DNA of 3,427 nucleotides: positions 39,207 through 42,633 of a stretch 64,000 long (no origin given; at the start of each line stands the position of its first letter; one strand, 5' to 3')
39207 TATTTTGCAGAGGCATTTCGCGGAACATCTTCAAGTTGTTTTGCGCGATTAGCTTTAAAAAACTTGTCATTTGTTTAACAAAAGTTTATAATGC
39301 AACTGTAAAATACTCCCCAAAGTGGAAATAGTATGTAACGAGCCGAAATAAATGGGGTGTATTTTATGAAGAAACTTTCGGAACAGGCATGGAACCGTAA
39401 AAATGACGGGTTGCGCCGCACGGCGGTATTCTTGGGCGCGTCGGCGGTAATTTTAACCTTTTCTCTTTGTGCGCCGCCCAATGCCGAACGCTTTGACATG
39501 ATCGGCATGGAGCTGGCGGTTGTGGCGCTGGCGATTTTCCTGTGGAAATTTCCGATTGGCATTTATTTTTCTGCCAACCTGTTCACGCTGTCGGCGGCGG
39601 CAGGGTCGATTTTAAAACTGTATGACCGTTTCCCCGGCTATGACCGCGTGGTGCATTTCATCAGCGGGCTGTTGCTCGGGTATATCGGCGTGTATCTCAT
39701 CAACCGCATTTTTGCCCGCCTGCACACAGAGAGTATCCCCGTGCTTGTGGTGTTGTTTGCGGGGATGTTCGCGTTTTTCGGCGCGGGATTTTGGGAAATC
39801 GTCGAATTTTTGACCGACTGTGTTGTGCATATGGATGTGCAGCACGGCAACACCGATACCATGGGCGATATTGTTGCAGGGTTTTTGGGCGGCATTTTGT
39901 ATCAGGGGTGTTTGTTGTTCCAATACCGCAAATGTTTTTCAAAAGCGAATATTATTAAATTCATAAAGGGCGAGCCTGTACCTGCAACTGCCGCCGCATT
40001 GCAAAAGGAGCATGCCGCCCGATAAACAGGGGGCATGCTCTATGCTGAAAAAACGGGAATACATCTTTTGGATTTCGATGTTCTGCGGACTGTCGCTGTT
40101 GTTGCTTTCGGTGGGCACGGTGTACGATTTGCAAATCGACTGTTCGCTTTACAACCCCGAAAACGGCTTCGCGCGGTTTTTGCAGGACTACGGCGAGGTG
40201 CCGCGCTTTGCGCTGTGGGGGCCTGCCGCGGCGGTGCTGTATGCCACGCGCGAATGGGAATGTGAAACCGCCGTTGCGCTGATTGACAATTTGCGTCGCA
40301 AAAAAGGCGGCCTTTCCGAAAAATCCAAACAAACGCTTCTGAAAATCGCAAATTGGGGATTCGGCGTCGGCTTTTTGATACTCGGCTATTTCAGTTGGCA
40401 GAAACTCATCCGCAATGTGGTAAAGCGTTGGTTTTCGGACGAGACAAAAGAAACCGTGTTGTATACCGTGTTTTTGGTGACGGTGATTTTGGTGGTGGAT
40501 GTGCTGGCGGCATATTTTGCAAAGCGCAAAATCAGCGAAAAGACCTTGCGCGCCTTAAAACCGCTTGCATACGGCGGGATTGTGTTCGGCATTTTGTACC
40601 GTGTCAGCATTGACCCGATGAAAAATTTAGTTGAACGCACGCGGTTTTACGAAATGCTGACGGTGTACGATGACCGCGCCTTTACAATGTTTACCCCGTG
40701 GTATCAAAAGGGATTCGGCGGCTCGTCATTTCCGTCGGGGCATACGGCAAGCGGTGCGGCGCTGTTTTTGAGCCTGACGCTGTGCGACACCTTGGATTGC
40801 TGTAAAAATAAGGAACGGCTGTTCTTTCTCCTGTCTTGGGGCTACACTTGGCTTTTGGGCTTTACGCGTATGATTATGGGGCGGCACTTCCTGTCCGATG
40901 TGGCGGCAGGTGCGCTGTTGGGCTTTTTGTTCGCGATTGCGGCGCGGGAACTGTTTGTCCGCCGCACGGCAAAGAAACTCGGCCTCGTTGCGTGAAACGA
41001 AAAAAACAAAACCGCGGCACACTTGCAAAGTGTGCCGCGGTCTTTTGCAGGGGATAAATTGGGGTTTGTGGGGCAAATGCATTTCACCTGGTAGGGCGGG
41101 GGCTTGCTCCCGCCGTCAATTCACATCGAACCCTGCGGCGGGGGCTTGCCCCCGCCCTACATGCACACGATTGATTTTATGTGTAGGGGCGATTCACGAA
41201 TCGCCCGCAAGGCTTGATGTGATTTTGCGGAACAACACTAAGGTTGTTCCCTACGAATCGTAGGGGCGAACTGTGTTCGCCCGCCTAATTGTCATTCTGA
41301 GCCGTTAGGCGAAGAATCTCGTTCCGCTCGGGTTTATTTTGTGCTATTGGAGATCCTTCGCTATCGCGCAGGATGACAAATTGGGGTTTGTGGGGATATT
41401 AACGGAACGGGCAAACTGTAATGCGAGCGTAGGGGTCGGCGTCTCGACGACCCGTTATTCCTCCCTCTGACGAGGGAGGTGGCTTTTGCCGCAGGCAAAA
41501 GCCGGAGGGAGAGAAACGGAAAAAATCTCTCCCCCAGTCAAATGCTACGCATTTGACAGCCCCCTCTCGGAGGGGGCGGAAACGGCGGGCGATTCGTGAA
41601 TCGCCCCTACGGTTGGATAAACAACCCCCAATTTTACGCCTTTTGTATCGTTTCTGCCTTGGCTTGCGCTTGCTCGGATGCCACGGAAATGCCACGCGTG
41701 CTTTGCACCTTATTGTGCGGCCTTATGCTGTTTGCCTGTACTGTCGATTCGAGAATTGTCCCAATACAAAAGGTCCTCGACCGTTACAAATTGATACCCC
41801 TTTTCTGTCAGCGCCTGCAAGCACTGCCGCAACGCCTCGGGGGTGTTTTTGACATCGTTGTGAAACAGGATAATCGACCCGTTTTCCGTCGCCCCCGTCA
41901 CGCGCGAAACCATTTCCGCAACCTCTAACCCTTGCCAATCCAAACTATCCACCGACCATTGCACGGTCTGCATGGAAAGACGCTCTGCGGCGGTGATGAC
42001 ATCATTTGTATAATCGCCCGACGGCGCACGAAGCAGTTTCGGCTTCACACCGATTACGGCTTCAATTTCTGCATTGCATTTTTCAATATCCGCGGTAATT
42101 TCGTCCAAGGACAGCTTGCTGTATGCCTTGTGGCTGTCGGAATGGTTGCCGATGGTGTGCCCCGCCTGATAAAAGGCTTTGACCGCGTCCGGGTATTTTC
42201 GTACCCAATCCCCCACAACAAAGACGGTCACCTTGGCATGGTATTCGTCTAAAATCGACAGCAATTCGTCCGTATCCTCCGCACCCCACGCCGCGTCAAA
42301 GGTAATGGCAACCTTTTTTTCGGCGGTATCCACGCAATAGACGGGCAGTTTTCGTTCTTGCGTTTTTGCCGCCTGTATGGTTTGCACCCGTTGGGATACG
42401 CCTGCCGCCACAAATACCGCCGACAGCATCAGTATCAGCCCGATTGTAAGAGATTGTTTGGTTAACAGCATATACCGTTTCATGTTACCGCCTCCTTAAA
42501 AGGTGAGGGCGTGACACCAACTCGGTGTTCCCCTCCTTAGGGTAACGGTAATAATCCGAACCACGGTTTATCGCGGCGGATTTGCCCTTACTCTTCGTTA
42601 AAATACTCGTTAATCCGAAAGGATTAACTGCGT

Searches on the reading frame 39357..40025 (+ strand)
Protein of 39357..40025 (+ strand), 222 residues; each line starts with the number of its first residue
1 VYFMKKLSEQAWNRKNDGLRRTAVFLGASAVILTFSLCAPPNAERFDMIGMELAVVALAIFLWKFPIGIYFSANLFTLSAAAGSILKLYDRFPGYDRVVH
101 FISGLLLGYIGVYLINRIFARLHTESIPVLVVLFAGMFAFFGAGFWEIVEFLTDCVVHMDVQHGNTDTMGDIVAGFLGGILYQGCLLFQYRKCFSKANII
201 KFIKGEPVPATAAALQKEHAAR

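Call 10: search_protein_families(library=pfam, proteins=[window:39357-40025:+])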
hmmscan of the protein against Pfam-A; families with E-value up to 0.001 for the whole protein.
window:39357-40025:+ (222 aa): 1 family
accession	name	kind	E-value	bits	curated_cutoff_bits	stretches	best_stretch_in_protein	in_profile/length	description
PF09997.14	DUF2238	-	0.00027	21.2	26.4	1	94-160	58-118/140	Predicted membrane protein (DUF2238)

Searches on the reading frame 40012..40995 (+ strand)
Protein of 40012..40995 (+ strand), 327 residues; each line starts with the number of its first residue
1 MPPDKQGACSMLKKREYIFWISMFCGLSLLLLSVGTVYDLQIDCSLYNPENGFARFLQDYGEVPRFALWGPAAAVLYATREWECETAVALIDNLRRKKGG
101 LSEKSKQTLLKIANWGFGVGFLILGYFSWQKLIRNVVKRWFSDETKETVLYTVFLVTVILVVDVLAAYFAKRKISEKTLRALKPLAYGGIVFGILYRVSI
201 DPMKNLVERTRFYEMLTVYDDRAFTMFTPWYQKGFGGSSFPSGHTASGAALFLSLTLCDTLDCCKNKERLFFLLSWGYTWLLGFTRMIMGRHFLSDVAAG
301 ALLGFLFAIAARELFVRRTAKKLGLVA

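Call 10: search_protein_families(library=pfam, proteins=[window:40012-40995:+])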
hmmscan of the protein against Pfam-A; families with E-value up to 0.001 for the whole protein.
window:40012-40995:+ (327 aa): 2 families
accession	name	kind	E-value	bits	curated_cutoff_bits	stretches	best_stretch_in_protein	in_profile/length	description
PF01569.27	PAP2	-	2.7e-16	59.9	27.2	1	224-317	39-127/130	PAP2 superfamily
PF14378.12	PAP2_3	-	1.3e-07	32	27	1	149-308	34-188/190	PAP2 superfamily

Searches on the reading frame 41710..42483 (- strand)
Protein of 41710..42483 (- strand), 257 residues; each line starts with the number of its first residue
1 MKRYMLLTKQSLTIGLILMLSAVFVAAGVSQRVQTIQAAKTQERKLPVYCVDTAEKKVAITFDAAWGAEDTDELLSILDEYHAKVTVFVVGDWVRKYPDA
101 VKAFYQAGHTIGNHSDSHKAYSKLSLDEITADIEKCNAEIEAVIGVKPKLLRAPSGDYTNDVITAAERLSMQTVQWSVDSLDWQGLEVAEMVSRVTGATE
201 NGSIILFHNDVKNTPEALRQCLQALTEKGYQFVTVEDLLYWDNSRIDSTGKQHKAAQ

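Call 10: search_protein_families(library=pfam, proteins=[window:41710-42483:-])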
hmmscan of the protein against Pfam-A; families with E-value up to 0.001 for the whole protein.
window:41710-42483:- (257 aa): 1 family
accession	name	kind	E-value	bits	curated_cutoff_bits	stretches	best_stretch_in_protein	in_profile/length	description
PF01522.26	Polysacc_deac_1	-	2.7e-35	121.5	23.1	1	52-173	3-123/124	Polysaccharide deacetylase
